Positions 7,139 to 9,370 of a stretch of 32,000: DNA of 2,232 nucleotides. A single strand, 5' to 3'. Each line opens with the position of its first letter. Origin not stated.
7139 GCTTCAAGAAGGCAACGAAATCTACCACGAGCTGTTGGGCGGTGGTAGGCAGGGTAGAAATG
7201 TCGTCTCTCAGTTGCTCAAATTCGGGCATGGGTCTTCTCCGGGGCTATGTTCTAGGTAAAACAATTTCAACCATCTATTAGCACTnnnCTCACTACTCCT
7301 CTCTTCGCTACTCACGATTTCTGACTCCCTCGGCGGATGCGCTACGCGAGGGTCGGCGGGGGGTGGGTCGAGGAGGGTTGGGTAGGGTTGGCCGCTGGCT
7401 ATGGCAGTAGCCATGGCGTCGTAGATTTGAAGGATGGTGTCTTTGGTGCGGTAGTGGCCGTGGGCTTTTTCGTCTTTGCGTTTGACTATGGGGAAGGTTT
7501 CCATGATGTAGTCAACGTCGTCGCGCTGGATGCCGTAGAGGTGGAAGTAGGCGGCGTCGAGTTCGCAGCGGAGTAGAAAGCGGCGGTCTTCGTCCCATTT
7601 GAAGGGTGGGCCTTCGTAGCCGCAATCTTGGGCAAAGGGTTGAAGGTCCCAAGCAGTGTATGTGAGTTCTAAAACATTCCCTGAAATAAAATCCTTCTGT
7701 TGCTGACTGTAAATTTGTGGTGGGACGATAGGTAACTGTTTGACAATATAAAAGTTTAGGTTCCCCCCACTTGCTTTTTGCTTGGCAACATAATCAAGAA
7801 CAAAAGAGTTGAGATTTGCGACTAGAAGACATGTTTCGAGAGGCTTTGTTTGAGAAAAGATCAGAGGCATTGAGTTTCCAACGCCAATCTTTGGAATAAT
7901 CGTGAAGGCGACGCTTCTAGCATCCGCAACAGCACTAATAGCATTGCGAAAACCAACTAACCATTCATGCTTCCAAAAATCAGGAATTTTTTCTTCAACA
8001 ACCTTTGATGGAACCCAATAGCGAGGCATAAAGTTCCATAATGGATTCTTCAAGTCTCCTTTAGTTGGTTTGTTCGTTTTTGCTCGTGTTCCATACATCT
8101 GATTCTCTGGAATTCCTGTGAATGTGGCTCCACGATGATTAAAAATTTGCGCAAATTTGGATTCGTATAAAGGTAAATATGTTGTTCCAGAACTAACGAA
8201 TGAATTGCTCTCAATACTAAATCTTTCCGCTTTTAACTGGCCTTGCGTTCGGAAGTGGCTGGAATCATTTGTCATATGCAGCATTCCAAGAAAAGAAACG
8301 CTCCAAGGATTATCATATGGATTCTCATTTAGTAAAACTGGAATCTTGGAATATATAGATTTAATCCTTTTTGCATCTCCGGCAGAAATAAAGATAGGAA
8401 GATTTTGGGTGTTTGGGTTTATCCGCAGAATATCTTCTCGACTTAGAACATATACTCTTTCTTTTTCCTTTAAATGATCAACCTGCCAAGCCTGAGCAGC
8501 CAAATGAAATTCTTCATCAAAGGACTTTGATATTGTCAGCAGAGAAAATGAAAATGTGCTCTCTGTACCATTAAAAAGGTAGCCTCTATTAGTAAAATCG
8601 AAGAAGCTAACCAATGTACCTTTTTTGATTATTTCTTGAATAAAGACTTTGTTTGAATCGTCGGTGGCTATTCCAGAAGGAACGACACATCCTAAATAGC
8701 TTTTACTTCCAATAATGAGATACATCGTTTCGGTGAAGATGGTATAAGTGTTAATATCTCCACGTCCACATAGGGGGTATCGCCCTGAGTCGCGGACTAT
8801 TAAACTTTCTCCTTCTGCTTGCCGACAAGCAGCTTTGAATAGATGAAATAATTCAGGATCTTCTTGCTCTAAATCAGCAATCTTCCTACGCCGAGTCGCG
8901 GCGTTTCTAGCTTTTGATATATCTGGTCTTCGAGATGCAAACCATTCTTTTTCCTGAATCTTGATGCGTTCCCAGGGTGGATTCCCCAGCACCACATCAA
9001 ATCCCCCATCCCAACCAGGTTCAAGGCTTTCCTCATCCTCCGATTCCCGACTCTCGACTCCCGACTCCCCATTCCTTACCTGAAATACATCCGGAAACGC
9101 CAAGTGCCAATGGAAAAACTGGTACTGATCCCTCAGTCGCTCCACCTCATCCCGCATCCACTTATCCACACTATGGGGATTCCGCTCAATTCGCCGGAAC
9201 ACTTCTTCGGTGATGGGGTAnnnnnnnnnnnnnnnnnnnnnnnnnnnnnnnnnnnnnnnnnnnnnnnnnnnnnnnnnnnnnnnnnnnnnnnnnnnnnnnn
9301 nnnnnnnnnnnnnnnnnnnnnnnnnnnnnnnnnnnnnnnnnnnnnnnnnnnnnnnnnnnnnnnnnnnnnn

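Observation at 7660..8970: MTase-1 is a compositional mosaic: a ~1.3 kb low-GC cassette replaces the region between motif IV and the conserved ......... block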

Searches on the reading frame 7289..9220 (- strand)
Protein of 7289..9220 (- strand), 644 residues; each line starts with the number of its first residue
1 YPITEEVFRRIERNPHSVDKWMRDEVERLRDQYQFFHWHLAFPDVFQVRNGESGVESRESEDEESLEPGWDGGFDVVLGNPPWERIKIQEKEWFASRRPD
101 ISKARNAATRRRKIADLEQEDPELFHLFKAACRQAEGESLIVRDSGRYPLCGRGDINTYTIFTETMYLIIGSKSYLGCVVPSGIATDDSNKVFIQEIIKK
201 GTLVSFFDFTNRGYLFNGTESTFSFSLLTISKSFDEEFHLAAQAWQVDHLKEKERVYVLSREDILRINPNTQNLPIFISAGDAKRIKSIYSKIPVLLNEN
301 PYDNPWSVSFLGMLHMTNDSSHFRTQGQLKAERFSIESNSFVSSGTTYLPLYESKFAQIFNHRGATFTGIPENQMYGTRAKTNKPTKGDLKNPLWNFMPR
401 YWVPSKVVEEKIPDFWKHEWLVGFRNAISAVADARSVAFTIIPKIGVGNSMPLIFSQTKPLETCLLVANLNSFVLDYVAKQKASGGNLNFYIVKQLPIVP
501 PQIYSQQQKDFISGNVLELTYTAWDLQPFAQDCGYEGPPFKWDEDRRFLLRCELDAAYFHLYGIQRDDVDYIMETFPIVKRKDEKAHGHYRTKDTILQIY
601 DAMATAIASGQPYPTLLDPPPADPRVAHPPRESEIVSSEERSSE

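Call 44: predict_structure(alignment_id=A1)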
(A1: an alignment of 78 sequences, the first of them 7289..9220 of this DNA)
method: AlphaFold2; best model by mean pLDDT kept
length: 644 residues; sequences in the alignment: 78
mean_pLDDT: 90.2   pTM: 0.87
mean pLDDT of the five models: 90.2, 89.4, 89.0, 88.1, 87.9
residues with pLDDT >= 90: 452; 70-90: 140; 50-70: 35; < 50: 17
segments of 3 or more residues with pLDDT < 50: 52-65, 642-644
pLDDT, mean of each block of 10 residues (from residue 1): 69 82 78 67 71 46 53 84 89 96 94 97 98 93 86 88 89 91 84 90 95 90 93 92 94 96 94 91 98 96 95 94 97 96 97 95 97 88 96 96 98 98 85 79 97 97 98 95 82 96 97 98 98 98 98 99 98 95 97 99 98 96 93 66 48
secondary structure, 60 per line:
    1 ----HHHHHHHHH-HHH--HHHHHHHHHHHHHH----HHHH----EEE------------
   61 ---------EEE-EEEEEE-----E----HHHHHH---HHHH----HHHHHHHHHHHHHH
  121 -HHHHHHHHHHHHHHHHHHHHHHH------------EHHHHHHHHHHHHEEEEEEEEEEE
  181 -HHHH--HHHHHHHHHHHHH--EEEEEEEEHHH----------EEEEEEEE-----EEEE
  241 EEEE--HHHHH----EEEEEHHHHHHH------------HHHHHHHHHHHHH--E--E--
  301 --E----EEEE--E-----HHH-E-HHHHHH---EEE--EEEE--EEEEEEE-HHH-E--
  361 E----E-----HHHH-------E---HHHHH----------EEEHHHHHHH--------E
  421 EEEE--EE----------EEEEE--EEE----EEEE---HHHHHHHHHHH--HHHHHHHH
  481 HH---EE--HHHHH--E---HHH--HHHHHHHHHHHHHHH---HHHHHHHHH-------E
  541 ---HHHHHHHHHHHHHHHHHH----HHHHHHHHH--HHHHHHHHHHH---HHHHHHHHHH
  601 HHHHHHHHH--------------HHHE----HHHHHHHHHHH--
elements in order: H5-13 H20-33 H38-41 E46-48 E70-72 E74-79 H90-95 H99-102 H107-120 H122-144 H158-169 E170-180 H182-185 H188-200 E203-210 E224-231 E237-244 H247-251 E256-260 H261-267 H280-292 E308-311 H326-331 E335-337 E340-343 E346-352 H372-375 H387-391 E402-404 H405-411 E420-424 E439-443 E446-448 E453-456 H460-470 H473-482 H490-494 H506-520 H524-532 H544-561 H566-574 H577-587 H591-609 H632-642

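Call 46: fold_search(model_id=the predicted structure, library=pdb)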
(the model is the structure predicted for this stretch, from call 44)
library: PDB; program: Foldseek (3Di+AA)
matches with E <= 10: 485; with E <= 0.001: 76
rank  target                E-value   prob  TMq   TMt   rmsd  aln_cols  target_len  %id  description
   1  7rfl_B                2.7e-12  1.00  0.40  0.46   9.8       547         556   11  CamA Adenine Methyltransferase Complexed to Cognate Substrate DNA and Inhibitor SGC0946 (released 2021-09-15)
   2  8cxt_A                3.2e-12  1.00  0.41  0.47   9.9       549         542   12  CamA Adenine Methyltransferase Complexed to Cognate Substrate DNA and Inhibitor N6-benzyladenosine (Compound 1) (released 2023-01-11)
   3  7rfl_A                8.0e-12  1.00  0.41  0.47  10.1       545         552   12  CamA Adenine Methyltransferase Complexed to Cognate Substrate DNA and Inhibitor SGC0946 (released 2021-09-15)
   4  8cxx_A                8.0e-12  1.00  0.41  0.47  10.2       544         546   12  CamA Adenine Methyltransferase Complexed to Cognate Substrate DNA and Compound 6 (released 2023-01-11)
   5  7lni_C                8.5e-12  1.00  0.39  0.45  10.3       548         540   12  SeMet CamA Adenine Methyltransferase Complexed to Cognate Substrate DNA (released 2021-05-19)
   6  8cy2_A                9.0e-12  1.00  0.41  0.47  10.3       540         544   11  CamA Adenine Methyltransferase Complexed to Cognate Substrate DNA and Inhibitor APNEA (Compound 9) (released 2023-01-11)
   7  8cxs_A                9.0e-12  1.00  0.40  0.47  10.2       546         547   12  CamA Adenine Methyltransferase Complexed to Cognate Substrate DNA and Inhibitor MTA (released 2023-01-11)
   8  7lni_B                9.5e-12  1.00  0.39  0.45  10.1       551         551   10  SeMet CamA Adenine Methyltransferase Complexed to Cognate Substrate DNA (released 2021-05-19)
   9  7rfm_B                1.1e-11  1.00  0.41  0.46  10.1       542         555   12  CamA Adenine Methyltransferase Complexed to Cognate Substrate DNA and Inhibitor EPZ004777 (released 2021-09-15)
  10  7rfn_A                1.1e-11  1.00  0.41  0.47  10.0       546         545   11  CamA Adenine Methyltransferase Complexed to Cognate Substrate DNA and Inhibitor SGC8158 (released 2021-09-15)
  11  7rfk_A                1.1e-11  1.00  0.41  0.46  10.0       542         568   11  CamA Adenine Methyltransferase Complexed to Cognate Substrate DNA and Inhibitor Sinefungin (released 2021-09-15)
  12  7lni_A                1.2e-11  1.00  0.40  0.46  10.1       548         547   11  SeMet CamA Adenine Methyltransferase Complexed to Cognate Substrate DNA (released 2021-05-19)
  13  7qw6_A                1.2e-11  1.00  0.41  0.46  11.4       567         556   10  Adenine-specific DNA methyltransferase M.BseCI complexed with AdoHcy and cognate hemimethylated DNA duplex (released 2023-01-25)
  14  7lt5_A                1.2e-11  1.00  0.40  0.45  10.2       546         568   11  CamA Adenine Methyltransferase Complexed to Cognate Substrate DNA and Cofactor SAH (released 2021-05-19)
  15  8cxw_B                1.3e-11  1.00  0.39  0.45  10.0       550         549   12  CamA Adenine Methyltransferase Complexed to Cognate Substrate DNA and Inhibitor piclidenoson (Compound 4) (released 2023-01-11)
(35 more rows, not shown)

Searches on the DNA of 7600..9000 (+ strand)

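Call 70: search_dna_similar(query=window:7600-9000:+, collection=plasmids, mode=distant, max_rows=10)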
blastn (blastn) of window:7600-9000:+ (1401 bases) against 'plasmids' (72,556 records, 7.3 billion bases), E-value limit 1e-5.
Records with a match: 2; places in all: 2; records where one place covers at least 80% of the query: 0.
Best place of each record, by identity: 60-80% 2.
By first word of the organism name: Planktothrix 2.
By predicted mobility (MOB-suite, as given by PLSDB): non-mobilizable 2.
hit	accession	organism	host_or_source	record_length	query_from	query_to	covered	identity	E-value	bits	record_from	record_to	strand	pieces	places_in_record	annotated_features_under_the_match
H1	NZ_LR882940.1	Planktothrix agardhii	-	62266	120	580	33%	70.1%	3e-47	197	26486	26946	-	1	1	N-6 DNA methylase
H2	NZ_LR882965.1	Planktothrix agardhii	-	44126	120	580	33%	70.1%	3e-47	197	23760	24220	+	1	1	N-6 DNA methylase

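Call 71: get_annotated_region(hit=H1, flank=9000)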
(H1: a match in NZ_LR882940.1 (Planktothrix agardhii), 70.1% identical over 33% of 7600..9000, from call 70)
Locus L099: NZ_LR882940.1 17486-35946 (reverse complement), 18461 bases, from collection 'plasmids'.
description: Planktothrix agardhii strain No.2A plasmid p2
organism: Planktothrix agardhii (NCBI taxid 1160)
taxonomy: Bacteria; Cyanobacteriota; Cyanophyceae; Oscillatoriales; Microcoleaceae; Planktothrix; Planktothrix agardhii
host: -; source: -; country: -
typing (MOB-suite, as given by PLSDB): non-mobilizable
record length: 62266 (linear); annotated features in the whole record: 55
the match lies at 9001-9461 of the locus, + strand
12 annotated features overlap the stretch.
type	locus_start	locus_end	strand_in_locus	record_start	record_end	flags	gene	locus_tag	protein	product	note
CDS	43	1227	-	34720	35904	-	tuf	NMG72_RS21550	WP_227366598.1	elongation factor Tu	GO:0006414 - translational elongation [Evidence IEA]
CDS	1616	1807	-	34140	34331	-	-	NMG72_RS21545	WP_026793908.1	hypothetical protein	-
CDS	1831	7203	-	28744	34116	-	-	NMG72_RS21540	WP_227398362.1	DEAD/DEAH box helicase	-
CDS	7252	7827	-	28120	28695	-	-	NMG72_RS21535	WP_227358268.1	Uma2 family endonuclease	-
CDS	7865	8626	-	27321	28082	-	-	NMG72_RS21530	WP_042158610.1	Rpn family recombination-promoting nuclease/putative transposase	-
CDS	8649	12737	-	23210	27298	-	-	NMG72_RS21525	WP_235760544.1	N-6 DNA methylase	GO:0006306 - DNA methylation [Evidence IEA]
CDS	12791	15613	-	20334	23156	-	-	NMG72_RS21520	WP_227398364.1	helicase-related protein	-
CDS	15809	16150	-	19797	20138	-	-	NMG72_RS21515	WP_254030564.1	HNH endonuclease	-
CDS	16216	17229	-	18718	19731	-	-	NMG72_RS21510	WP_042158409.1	IS701-like element ISPlag1 family transposase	-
CDS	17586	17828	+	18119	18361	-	-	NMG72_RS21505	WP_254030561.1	hypothetical protein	-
CDS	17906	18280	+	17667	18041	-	-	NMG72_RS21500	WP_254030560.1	hypothetical protein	-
CDS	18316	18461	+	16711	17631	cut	-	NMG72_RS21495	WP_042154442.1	transposase family protein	-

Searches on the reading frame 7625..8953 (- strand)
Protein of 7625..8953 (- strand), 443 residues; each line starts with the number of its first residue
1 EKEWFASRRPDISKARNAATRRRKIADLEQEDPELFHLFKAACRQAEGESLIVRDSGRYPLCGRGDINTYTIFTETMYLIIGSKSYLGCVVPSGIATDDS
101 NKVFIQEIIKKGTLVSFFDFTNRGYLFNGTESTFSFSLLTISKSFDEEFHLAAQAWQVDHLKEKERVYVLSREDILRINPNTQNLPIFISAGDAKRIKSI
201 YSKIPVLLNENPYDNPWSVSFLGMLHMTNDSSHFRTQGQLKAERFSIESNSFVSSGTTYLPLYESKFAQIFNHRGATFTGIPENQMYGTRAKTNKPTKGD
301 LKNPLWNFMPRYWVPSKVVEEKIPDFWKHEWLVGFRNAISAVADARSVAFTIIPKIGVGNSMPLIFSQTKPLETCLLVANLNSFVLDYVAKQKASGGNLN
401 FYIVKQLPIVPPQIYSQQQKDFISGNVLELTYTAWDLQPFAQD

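Call 11: find_homologous_proteins(query=window:7625-8953:-)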
Query window:7625-8953:- (443 aa): 762 proteins with E <= 0.001 among 6171 candidates; the best 120 are listed.
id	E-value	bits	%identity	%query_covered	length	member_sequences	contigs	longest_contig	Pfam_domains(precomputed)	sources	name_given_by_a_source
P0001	4.7e-152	525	53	100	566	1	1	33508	PF07669.18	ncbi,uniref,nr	ncbi:MAG: hypothetical protein DSM107014_06255 [Gomphosphaeria aponina SAG 52.96 = DSM 107014]|unire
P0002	2.0e-144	500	52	100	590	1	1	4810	PF07669.18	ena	-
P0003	1.8e-141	490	53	94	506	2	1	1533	-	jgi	jgi:hypothetical protein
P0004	2.8e-141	489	51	100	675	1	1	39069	PF07669.18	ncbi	-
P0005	1.3e-140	487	51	100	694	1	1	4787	PF07669.18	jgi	jgi:hypothetical protein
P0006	2.9e-136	473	49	100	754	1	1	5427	PF07669.18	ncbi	ncbi:MAG: Eco57I restriction-modification methylase domain-containing protein, partial [Microcoleus 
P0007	3.2e-134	466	52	91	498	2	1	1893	-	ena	-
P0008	5.0e-134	466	57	85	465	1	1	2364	PF07669.18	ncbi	-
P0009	3.1e-133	463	51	100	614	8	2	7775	PF07669.18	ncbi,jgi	-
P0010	4.4e-128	446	46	100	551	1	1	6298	PF07669.18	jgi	jgi:hypothetical protein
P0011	2.4e-125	437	51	88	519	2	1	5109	-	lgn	-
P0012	3.7e-120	420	53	85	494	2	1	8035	-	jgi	jgi:hypothetical protein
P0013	1.2e-119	418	48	100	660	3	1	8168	PF07669.18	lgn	-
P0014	5.8e-114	399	43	100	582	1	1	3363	PF07669.18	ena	-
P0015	7.2e-114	399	45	100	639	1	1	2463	PF07669.18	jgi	-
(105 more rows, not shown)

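Call 28: find_encoding_contigs(protein=P0001, flank=10000, max_places=2)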
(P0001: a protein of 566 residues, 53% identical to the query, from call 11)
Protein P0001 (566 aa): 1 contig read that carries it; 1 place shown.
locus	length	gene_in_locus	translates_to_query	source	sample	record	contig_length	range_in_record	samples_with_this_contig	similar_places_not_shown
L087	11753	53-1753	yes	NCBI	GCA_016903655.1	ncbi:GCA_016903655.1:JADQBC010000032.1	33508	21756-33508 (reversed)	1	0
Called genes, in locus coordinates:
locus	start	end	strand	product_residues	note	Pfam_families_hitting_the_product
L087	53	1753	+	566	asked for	PF07669:Eco57I (faint)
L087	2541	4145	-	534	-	PF00682:HMGL-like, PF22617:HCS_D2, PF08502:LeuA_dimer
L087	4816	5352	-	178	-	PF01936:NYN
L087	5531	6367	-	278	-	PF00581:Rhodanese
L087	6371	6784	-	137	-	PF13581:HATPase_c_2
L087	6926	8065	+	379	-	PF00072:Response_reg, PF07228:SpoIIE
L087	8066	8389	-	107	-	PF01740:STAS, PF13466:STAS_2 (weak)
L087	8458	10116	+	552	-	PF00890:FAD_binding_2 (faint), PF01134:GIDA (faint), PF01266:DAO, PF01593:Amino_oxidase, PF03486:HI0933_like (faint), PF12831:FAD_oxidored (weak), PF13450:NAD_binding_8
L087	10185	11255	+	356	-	PF01370:Epimerase (weak), PF03435:Sacchrp_dh_NADP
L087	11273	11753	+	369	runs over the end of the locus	PF21088:MS_channel_1st, PF00924:MS_channel_2nd, PF21082:MS_channel_3rd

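Call 29: find_encoding_contigs(protein=P0004, flank=10000, max_places=2)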
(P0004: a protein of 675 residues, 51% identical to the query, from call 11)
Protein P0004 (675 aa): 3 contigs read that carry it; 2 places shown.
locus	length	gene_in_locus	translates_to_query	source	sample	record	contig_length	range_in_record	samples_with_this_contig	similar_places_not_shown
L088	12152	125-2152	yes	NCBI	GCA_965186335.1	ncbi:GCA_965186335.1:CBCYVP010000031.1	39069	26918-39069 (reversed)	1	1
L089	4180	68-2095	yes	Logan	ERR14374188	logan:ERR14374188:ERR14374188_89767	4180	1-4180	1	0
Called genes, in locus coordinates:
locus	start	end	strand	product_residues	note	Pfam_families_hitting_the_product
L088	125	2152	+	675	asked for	PF07669:Eco57I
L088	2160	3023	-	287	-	PF11103:DUF2887, PF14261:DUF4351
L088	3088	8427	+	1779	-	PF00270:DEAD, PF04851:ResIII, PF00271:Helicase_C, PF09369:MZB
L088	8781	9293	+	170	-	-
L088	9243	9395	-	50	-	-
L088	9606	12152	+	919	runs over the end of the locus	-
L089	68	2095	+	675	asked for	PF07669:Eco57I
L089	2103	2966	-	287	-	PF11103:DUF2887, PF14261:DUF4351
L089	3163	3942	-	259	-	-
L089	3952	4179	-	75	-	?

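Call 56: find_related_loci(query=window:7670-8941:-, collection=metagenome_contigs, flank=6000)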
Query window:7670-8941:- (424 aa) in metagenome_contigs; peptide patterns used: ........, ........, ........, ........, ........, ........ (x = any residue, [..] = any of these).
279 stretches matched a pattern, but none encodes a relative of the query by tblastn (E <= 1e-3).

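Call 59: find_related_loci(query=A2, collection=metagenome_contigs, flank=6000)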
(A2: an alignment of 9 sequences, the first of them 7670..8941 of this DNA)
Query A2 (424 aa) in metagenome_contigs; peptide patterns used: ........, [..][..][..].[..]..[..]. (x = any residue, [..] = any of these).
119 stretches matched a pattern; 8 encode a relative of the query (tblastn E <= 1e-3); 8 distinct loci.
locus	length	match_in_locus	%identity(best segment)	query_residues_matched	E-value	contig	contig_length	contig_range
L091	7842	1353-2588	58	1-411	1e-159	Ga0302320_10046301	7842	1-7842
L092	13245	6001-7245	56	1-413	2e-155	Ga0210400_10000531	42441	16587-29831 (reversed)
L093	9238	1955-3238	52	1-424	3e-146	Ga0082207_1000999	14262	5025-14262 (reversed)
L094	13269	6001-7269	51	1-424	1e-138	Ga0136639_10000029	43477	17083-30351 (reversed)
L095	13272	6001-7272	53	1-424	8e-147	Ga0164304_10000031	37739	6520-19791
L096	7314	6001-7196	56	1-398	4e-129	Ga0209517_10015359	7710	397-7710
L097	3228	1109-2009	48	1-424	2e-59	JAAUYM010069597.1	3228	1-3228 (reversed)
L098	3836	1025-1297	69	323-413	1e-36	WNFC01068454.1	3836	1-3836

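Call 69: find_related_loci(query=A2, collection=viral_contigs, flank=6000)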
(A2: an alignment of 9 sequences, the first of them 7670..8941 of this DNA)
Query A2 (424 aa) in viral_contigs; peptide patterns used: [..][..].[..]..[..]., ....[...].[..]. (x = any residue, [..] = any of these).
65 stretches matched a pattern, but none encodes a relative of the query by tblastn (E <= 1e-3).
